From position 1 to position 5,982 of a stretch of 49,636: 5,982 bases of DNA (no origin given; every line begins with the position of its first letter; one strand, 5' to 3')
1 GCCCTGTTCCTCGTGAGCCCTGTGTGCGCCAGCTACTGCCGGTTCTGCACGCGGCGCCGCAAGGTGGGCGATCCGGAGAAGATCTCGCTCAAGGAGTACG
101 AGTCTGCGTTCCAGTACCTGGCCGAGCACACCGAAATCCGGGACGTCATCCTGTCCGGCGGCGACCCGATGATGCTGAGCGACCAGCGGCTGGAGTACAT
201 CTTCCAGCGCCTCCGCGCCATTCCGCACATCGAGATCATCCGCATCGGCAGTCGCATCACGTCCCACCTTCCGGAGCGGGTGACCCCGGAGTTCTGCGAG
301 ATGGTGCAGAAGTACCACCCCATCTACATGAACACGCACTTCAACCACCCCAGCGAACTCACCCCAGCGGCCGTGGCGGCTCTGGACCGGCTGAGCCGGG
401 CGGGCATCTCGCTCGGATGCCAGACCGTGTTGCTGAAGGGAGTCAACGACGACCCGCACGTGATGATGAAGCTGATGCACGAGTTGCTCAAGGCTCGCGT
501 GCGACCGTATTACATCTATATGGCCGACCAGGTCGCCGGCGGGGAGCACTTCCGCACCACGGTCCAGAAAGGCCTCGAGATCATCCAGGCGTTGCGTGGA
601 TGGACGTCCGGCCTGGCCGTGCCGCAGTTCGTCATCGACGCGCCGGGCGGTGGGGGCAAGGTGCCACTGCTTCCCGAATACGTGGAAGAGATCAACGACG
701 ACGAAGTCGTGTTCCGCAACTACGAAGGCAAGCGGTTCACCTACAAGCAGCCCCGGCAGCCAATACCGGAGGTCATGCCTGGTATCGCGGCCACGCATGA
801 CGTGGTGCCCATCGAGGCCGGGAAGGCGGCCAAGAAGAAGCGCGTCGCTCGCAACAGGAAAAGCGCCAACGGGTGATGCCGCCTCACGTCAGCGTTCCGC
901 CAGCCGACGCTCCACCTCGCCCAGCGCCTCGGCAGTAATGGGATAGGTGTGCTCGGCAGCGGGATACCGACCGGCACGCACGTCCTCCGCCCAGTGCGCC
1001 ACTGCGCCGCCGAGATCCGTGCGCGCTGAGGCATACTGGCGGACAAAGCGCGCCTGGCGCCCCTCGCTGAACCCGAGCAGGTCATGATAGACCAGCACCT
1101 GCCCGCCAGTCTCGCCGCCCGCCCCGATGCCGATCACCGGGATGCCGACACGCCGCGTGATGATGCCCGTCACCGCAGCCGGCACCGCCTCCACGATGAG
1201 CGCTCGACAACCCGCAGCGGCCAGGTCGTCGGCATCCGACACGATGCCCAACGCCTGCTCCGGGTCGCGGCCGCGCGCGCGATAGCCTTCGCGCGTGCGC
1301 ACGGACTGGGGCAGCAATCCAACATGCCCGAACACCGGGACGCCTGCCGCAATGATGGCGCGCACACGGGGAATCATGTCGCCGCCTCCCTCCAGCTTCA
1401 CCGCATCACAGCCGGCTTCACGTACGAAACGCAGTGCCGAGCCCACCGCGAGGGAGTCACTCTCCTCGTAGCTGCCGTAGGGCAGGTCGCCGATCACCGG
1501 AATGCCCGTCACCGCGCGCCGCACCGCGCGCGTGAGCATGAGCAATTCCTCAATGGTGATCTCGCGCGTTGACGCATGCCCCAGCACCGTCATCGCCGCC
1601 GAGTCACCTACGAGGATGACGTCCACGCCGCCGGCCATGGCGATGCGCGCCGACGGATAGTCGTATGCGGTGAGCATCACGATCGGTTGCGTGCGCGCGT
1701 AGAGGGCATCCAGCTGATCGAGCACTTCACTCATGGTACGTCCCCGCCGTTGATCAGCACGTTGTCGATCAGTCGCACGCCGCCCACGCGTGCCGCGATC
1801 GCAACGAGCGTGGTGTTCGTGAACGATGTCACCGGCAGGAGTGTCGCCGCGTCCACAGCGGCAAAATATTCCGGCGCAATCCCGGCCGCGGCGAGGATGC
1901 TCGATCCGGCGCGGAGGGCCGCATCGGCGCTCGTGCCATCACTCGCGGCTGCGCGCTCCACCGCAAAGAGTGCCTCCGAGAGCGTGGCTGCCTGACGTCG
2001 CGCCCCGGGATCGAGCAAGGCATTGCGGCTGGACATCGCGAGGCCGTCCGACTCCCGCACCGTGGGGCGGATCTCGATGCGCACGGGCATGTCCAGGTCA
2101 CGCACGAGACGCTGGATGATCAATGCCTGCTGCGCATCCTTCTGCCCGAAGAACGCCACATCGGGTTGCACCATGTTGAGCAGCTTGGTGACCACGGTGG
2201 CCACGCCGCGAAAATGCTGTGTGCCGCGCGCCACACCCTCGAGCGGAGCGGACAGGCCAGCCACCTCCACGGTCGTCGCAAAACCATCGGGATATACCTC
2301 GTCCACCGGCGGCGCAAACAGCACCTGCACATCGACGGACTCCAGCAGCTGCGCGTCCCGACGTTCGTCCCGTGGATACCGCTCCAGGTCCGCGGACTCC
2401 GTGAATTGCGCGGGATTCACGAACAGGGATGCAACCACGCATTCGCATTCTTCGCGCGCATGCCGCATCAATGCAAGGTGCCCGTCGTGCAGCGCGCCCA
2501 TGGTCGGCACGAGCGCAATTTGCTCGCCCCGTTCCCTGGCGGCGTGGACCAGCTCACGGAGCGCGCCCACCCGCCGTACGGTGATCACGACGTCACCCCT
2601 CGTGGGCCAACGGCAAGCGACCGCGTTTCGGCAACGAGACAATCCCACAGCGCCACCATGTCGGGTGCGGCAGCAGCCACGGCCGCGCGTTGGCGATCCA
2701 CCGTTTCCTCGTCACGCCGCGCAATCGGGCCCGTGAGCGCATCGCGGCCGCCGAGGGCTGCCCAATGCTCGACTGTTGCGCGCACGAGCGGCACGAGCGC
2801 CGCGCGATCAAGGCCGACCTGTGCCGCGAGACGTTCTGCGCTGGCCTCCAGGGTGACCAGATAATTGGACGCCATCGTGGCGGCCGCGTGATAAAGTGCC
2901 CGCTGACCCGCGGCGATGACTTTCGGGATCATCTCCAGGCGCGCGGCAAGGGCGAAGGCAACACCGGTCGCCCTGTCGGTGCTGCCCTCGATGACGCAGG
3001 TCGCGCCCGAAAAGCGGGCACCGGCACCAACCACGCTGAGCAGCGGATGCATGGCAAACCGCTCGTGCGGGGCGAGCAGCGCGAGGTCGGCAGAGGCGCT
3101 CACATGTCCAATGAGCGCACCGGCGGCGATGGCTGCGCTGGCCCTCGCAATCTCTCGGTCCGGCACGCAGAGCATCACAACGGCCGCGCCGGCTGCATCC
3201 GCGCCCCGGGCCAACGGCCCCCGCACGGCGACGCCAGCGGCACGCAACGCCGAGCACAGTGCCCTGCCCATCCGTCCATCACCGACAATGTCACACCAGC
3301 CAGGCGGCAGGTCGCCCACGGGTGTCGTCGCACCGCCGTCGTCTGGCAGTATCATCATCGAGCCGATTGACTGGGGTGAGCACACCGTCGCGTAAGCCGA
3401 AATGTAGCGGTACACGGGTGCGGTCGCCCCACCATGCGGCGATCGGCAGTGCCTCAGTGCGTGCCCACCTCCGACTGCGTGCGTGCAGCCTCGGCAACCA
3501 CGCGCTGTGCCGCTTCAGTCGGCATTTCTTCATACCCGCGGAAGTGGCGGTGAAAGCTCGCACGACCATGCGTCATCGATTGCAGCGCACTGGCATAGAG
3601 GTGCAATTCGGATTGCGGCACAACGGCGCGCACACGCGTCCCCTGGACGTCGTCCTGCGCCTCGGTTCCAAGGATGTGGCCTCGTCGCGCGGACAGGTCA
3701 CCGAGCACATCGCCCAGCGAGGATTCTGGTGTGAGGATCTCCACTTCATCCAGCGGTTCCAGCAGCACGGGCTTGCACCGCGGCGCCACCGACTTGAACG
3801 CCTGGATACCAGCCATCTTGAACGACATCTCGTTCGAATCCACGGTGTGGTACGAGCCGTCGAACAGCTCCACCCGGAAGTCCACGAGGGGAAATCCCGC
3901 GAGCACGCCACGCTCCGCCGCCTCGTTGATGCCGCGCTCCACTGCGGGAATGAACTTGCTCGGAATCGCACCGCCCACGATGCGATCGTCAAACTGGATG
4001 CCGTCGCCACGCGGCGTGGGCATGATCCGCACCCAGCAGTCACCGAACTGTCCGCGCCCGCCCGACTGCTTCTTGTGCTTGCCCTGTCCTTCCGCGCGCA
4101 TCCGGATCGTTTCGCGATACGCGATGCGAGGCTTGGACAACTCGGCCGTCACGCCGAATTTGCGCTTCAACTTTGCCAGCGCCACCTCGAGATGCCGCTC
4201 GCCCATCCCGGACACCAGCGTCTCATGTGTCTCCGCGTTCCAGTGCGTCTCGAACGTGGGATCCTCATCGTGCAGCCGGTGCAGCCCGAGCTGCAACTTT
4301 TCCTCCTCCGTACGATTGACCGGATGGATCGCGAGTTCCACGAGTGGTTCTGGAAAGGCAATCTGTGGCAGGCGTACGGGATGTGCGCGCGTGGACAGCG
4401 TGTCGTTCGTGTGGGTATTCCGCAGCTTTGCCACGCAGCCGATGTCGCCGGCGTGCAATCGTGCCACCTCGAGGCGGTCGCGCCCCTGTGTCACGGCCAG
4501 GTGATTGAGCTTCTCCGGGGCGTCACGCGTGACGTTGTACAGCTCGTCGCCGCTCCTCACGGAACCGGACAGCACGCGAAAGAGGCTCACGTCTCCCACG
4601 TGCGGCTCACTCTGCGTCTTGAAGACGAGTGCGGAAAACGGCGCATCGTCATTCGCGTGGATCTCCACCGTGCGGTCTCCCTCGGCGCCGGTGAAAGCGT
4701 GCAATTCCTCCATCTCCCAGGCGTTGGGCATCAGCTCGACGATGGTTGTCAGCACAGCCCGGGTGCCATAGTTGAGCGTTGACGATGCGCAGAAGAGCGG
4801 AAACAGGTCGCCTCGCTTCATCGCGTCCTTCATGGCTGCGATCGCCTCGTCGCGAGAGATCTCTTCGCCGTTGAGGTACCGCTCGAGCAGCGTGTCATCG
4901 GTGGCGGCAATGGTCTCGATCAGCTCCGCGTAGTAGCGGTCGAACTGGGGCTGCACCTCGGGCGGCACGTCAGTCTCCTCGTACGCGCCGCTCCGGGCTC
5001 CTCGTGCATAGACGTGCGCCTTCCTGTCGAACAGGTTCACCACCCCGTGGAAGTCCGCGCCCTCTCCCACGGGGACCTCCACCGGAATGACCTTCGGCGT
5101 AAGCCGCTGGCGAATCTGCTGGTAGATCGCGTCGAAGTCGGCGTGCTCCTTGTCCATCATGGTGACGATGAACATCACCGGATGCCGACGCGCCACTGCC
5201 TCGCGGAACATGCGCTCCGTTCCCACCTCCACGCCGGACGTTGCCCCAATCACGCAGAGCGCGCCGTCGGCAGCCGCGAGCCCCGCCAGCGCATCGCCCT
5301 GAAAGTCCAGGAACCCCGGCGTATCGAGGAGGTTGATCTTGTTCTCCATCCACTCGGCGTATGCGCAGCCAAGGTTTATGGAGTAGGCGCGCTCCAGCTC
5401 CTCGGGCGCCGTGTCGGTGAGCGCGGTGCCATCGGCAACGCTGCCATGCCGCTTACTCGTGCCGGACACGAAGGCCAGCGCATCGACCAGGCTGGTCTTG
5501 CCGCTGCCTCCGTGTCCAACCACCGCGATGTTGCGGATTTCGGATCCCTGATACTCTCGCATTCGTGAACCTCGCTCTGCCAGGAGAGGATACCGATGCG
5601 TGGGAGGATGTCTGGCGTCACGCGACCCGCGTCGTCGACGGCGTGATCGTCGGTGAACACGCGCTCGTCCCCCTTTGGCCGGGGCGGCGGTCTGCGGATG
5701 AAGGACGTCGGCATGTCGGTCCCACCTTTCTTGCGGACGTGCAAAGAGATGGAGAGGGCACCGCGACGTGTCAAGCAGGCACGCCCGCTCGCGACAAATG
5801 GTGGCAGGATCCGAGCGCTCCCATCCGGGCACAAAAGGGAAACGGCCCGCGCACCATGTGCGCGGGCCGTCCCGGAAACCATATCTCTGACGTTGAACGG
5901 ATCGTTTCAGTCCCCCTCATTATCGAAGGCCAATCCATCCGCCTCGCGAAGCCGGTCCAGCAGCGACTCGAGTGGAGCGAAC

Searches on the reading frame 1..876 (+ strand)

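Call 75: search_protein_families(library=pfam, proteins=[window:1-876:+], max_evalue=0.00001)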
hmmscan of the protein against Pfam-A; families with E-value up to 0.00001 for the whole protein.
window:1-876:+ (291 aa): 2 families
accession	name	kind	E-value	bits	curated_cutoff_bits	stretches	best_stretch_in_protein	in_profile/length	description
PF12544.13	LAM_C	-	6.9e-21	75.1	26.7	1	195-257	1-63/127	Lysine-2,3-aminomutase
PF04055.27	Radical_SAM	-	3.2e-13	50.6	29.5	1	5-154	3-161/166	Radical SAM superfamily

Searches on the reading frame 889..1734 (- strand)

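Call 75: search_protein_families(library=pfam, proteins=[window:889-1734:-], max_evalue=0.00001)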
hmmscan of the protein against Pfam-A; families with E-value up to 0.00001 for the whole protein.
window:889-1734:- (281 aa): 2 families
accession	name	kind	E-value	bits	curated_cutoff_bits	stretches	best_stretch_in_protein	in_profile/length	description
PF02548.21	Pantoate_transf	-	2.8e-92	309.2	28.7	1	6-259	5-258/259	Ketopantoate hydroxymethyltransferase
PF13714.12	PEP_mutase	-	1.3e-10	41.7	31.5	1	9-117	2-107/240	Phosphoenolpyruvate phosphomutase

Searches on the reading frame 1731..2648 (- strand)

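Call 75: search_protein_families(library=pfam, proteins=[window:1731-2648:-], max_evalue=0.00001)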
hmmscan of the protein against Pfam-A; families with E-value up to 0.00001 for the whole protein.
window:1731-2648:- (305 aa): 1 family
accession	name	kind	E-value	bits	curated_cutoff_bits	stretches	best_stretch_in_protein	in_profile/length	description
PF02569.21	Pantoate_ligase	-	5.1e-95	318.1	20.7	1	24-297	3-267/268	Pantoate-beta-alanine ligase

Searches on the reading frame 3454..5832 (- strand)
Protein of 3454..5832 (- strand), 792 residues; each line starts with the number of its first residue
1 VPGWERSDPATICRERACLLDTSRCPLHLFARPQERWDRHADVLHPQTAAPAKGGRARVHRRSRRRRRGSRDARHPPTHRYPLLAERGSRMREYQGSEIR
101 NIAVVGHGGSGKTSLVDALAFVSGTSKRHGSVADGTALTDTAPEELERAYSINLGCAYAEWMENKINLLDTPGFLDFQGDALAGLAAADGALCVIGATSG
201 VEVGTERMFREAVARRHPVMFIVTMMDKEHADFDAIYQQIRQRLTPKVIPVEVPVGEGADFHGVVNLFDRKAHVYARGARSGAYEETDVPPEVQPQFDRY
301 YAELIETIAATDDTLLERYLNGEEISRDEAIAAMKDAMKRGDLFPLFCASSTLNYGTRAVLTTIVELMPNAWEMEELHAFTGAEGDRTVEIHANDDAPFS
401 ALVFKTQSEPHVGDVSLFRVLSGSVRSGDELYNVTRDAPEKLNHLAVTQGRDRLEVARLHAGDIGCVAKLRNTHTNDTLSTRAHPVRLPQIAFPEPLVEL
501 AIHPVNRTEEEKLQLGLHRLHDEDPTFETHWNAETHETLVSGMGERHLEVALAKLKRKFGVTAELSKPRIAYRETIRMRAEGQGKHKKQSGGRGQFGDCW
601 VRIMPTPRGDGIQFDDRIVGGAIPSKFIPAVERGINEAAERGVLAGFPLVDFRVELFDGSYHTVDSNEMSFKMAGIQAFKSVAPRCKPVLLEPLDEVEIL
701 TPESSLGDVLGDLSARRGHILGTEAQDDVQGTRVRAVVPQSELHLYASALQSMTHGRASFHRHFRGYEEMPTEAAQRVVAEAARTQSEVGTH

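Call 75: search_protein_families(library=pfam, proteins=[window:3454-5832:-], max_evalue=0.00001)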
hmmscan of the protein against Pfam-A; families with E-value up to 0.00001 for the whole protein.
window:3454-5832:- (792 aa): 5 families
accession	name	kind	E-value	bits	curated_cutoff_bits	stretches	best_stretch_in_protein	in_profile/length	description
PF03764.24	EFG_IV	-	3.1e-40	137.2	24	1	568-686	1-120/121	Elongation factor G, domain IV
PF00009.33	GTP_EFTU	-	3e-36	125.2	26.5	1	98-369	2-187/188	Elongation factor Tu GTP binding domain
PF14492.12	EFG_III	-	1.6e-27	95.8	27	1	493-566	1-74/75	Elongation Factor G, domain III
PF00679.30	EFG_C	-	1.8e-22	79.6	27.9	1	689-777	1-88/89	Elongation factor G C-terminus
PF22042.2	EF-G_D2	-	1.3e-13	51.2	27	1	398-481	1-83/84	Elongation factor G domain 2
